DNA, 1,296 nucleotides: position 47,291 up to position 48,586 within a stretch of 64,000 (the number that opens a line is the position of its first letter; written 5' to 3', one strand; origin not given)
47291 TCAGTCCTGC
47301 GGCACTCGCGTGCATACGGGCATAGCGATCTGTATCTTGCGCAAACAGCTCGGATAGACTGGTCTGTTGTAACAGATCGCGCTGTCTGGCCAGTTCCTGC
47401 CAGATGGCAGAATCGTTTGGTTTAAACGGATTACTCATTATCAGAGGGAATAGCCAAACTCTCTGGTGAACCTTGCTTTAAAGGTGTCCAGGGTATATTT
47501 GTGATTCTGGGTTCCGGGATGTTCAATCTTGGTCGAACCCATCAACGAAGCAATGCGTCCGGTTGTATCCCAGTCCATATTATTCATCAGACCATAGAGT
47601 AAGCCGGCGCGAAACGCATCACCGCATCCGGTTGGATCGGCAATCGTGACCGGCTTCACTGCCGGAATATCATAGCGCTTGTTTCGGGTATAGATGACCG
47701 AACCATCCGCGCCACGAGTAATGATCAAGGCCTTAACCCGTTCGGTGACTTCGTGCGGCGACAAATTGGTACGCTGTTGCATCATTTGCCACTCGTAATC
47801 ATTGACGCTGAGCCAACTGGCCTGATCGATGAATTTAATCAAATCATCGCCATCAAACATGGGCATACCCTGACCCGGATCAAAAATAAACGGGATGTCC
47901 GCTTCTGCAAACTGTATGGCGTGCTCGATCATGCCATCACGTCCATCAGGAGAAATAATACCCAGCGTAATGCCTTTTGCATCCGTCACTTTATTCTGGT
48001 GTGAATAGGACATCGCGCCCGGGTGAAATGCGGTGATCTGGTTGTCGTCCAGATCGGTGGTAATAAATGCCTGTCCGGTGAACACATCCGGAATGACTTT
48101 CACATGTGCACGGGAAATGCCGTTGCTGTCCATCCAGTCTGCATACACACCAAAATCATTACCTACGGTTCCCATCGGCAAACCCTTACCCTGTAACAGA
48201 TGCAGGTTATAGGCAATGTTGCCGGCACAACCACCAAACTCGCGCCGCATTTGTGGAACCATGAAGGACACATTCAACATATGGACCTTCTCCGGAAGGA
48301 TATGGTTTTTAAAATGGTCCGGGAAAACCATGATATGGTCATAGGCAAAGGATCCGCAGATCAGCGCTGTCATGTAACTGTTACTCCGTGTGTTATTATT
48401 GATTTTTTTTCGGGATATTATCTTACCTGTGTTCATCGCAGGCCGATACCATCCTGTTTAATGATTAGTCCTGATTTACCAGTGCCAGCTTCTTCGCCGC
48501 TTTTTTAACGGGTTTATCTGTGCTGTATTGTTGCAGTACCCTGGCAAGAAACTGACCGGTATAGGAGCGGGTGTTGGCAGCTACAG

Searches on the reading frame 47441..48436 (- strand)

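Call 66: search_protein_families(library=pfam, proteins=[window:47441-48436:-], max_evalue=0.00001)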
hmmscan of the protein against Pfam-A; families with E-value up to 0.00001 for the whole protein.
window:47441-48436:- (331 aa): 1 family
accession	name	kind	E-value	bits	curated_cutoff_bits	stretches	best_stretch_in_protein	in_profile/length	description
PF00294.29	PfkB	-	7.6e-37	127.7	25.8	1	55-311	24-297/302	pfkB family carbohydrate kinase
